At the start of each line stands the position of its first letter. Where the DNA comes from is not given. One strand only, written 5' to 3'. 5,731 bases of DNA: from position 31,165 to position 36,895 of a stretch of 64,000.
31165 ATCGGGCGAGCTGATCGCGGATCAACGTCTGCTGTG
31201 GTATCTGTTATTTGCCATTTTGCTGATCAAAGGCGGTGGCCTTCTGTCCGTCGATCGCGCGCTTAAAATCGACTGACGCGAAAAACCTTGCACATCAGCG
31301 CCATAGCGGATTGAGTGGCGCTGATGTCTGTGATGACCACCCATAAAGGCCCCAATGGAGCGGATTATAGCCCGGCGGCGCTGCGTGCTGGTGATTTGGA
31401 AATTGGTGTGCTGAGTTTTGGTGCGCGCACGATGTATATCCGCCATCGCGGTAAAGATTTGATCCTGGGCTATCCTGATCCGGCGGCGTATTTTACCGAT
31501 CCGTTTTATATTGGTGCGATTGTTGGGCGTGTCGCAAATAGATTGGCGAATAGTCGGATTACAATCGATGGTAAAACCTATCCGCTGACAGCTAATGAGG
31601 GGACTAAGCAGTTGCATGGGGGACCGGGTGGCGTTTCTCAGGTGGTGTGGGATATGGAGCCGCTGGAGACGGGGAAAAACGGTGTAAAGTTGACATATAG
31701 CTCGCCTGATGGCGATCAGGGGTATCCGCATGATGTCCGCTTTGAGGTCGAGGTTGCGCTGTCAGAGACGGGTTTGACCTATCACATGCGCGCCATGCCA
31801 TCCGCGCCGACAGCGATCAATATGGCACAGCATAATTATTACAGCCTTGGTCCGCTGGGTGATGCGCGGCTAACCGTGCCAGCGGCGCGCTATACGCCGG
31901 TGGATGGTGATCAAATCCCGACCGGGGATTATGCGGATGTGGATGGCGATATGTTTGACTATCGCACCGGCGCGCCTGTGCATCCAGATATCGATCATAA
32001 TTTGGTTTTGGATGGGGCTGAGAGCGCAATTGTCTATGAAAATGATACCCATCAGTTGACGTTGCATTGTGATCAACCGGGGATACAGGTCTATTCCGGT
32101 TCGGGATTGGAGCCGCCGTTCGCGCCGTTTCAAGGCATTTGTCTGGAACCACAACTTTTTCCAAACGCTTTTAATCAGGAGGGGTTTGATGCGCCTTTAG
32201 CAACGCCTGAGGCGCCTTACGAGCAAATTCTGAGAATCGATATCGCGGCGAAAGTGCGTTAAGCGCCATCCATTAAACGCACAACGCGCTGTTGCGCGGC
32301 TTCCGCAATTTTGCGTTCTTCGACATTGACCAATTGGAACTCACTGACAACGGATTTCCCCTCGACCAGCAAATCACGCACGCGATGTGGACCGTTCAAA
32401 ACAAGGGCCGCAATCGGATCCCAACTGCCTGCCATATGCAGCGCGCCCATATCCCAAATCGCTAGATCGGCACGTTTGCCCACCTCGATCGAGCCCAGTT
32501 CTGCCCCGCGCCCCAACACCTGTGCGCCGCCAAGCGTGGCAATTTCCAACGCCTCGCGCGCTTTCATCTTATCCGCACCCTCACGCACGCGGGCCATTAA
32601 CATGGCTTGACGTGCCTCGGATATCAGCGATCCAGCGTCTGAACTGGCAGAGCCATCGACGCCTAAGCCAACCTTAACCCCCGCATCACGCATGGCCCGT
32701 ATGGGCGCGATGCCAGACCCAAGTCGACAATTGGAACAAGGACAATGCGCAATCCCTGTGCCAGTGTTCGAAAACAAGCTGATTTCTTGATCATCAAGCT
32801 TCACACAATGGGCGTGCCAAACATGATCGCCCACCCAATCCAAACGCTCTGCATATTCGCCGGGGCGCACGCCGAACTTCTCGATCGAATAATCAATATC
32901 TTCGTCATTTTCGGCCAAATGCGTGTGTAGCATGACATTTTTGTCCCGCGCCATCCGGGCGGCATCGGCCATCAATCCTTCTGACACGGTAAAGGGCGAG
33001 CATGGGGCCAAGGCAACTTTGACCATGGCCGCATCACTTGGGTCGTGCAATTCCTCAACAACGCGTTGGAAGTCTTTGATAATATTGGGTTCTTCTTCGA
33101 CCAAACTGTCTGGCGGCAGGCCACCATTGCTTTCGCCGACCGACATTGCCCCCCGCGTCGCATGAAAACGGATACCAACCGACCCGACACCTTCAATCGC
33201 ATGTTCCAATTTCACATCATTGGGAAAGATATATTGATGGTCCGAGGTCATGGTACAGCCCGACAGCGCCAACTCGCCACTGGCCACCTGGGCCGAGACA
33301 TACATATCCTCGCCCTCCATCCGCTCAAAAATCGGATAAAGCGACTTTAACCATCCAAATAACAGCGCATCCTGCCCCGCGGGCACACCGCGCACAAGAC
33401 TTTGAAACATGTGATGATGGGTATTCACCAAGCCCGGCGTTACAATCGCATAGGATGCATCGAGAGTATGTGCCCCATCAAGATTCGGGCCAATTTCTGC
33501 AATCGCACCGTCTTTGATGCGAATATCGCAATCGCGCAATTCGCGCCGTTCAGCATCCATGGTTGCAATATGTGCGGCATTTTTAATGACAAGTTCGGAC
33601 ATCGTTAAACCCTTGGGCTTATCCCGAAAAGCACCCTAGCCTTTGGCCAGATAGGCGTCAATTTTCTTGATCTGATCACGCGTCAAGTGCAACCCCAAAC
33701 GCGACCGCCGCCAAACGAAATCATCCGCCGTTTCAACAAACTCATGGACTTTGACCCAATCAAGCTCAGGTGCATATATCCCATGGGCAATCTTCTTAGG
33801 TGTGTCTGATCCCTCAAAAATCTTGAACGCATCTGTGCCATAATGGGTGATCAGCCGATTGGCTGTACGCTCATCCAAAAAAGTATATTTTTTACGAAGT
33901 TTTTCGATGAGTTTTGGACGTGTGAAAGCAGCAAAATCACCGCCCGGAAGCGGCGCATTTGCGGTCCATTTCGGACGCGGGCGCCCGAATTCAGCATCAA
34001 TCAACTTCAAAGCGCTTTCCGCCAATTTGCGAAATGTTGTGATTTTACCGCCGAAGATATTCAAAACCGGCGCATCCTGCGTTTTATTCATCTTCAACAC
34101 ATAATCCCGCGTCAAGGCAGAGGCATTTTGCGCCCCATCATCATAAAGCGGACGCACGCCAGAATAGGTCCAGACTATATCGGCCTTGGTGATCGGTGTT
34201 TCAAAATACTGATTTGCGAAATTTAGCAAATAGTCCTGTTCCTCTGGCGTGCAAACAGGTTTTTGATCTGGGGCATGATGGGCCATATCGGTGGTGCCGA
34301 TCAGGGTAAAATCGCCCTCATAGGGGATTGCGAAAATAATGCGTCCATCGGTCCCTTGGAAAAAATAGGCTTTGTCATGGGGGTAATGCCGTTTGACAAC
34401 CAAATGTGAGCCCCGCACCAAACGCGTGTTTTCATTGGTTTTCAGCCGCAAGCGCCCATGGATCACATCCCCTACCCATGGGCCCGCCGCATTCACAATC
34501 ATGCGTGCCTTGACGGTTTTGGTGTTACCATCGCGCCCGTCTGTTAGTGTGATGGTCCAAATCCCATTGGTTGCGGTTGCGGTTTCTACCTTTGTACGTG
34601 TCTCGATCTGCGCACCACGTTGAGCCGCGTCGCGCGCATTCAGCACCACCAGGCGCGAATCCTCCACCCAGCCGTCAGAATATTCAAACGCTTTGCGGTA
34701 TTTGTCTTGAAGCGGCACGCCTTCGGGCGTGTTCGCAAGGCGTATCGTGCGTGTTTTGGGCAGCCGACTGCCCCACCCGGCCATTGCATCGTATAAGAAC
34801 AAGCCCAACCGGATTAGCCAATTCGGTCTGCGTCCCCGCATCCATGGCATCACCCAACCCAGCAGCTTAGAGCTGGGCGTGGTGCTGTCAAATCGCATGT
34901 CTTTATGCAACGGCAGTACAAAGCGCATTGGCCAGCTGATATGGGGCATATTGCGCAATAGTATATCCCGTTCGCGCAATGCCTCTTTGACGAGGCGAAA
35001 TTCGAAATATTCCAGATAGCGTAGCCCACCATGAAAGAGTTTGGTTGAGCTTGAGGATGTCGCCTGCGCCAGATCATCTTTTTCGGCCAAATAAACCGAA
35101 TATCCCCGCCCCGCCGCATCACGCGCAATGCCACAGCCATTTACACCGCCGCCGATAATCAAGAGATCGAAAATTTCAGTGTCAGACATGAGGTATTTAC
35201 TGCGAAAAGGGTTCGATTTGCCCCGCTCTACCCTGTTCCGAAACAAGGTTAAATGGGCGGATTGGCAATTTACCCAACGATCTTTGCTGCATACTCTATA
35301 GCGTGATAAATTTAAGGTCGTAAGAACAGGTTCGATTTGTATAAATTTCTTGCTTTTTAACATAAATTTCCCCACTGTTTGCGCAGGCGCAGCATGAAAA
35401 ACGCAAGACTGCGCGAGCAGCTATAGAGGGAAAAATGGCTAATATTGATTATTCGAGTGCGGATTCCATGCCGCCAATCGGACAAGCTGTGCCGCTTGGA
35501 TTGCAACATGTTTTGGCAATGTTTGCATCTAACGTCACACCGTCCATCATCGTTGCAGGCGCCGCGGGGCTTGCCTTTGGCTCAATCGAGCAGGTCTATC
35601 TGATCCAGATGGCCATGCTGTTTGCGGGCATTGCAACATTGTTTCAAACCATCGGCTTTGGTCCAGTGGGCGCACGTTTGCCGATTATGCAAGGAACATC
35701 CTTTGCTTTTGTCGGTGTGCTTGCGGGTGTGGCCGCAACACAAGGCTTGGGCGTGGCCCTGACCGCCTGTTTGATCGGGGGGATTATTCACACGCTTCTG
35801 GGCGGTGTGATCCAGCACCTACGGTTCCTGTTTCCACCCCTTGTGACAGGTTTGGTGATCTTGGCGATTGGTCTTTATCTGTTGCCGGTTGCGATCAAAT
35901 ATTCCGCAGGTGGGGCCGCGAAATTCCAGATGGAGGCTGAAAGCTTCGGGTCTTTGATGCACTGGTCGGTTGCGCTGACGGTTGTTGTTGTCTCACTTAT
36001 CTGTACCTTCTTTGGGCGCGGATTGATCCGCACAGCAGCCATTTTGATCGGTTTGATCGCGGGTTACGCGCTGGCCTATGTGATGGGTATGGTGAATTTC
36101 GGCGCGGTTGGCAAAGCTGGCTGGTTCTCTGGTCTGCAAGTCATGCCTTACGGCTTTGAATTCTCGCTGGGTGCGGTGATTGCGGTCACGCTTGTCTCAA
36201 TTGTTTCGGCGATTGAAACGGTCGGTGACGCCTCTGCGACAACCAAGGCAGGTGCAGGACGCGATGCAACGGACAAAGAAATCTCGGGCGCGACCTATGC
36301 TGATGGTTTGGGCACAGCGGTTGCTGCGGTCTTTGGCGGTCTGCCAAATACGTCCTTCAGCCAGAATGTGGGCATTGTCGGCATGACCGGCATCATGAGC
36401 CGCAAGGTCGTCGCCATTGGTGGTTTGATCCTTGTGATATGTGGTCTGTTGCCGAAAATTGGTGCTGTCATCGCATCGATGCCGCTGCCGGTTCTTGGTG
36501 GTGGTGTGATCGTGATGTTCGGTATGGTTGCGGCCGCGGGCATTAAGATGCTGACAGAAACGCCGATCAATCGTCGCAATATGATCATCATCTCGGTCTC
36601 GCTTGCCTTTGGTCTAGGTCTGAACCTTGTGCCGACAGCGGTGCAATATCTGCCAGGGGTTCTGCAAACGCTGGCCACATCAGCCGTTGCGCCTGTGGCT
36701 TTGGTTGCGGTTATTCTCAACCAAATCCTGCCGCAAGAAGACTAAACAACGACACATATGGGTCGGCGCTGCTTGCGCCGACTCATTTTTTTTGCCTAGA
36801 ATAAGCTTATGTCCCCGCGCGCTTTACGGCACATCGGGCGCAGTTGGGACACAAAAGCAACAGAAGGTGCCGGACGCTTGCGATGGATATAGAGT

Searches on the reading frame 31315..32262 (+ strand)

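Call 3: search_protein_families(library=pfam, proteins=[window:31315-32262:+], max_evalue=0.01)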
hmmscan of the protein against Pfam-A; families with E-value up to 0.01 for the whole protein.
window:31315-32262:+ (315 aa): 1 family
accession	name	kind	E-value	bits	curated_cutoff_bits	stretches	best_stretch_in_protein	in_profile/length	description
PF01263.26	Aldose_epim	-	1.2e-53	182.9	27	1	26-303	8-293/299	Aldose 1-epimerase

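Call 4: search_protein_families(library=ncbifam, proteins=[window:31315-32262:+], max_evalue=0.01)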
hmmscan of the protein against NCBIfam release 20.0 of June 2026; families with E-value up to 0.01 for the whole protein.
window:31315-32262:+ (315 aa): 3 families
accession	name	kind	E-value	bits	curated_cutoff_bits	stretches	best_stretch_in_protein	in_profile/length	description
TIGR02636.1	galM_Leloir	equivalog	1.8e-46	158.8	397.65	1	29-304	16-329/336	galactose-1-epimerase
NF008277.0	PRK11055.1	subfamily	2.2e-42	145.5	240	1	43-294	47-328/349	galactose-1-epimerase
NF011719.0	PRK15172.1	equivalog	4.1e-12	46.1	251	1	22-303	14-290/300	aldose-1-epimerase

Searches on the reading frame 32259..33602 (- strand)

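Call 3: search_protein_families(library=pfam, proteins=[window:32259-33602:-], max_evalue=0.01)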
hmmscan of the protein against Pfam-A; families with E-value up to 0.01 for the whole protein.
window:32259-33602:- (447 aa): 2 families
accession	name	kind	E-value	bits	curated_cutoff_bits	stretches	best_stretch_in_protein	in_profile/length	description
PF01979.26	Amidohydro_1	-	5.2e-60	203.9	25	1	53-417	1-344/345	Amidohydrolase family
PF07969.17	Amidohydro_3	-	4.2e-16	59.9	29.7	1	205-390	258-451/472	Amidohydrolase family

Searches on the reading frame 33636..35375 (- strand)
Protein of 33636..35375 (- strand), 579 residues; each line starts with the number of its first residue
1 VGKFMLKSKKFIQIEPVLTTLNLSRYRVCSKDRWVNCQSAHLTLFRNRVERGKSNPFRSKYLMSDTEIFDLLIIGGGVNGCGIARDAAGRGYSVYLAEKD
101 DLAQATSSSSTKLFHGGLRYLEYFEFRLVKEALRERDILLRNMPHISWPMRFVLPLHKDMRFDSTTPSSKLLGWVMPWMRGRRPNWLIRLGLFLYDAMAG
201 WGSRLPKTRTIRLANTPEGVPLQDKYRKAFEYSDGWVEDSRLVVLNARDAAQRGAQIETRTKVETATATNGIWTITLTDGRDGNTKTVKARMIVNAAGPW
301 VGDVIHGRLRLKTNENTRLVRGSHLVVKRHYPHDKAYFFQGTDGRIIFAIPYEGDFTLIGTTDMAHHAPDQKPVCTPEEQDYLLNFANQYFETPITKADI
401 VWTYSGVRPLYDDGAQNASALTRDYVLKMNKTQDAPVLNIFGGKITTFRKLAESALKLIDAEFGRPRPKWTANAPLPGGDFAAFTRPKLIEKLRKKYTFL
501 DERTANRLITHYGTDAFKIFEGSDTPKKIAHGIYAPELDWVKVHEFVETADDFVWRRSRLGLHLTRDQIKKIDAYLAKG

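Call 59: search_protein_families(library=pfam, proteins=[window:33636-35375:-], max_evalue=0.001)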
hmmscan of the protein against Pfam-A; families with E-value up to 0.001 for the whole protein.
window:33636-35375:- (579 aa): 2 families
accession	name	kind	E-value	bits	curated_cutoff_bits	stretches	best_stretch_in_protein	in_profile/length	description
PF01266.30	DAO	-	1.2e-58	199.8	27.9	1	70-414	1-316/353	FAD dependent oxidoreductase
PF16901.10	DAO_C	-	1.4e-10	41.6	31.4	1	471-563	3-99/126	C-terminal domain of alpha-glycerophosphate oxidase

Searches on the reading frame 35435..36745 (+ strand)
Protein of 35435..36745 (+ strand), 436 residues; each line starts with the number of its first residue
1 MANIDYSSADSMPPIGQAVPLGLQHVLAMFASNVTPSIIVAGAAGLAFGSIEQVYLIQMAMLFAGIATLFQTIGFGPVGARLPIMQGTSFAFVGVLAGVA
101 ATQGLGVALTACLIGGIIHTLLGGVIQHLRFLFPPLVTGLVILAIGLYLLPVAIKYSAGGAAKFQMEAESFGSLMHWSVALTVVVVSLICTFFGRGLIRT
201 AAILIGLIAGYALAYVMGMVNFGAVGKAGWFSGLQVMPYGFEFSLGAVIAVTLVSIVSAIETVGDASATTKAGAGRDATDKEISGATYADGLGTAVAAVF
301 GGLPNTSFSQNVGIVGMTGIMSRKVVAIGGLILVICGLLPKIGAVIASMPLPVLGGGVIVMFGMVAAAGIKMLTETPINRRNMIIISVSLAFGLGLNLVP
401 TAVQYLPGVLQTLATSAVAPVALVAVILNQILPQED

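Call 59: search_protein_families(library=pfam, proteins=[window:35435-36745:+], max_evalue=0.001)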
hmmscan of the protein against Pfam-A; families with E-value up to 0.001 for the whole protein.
window:35435-36745:+ (436 aa): 1 family
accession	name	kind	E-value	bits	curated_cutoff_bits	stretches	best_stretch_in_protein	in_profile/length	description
PF00860.26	Xan_ur_permease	-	2.4e-87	293.6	27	1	16-400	1-387/389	Permease family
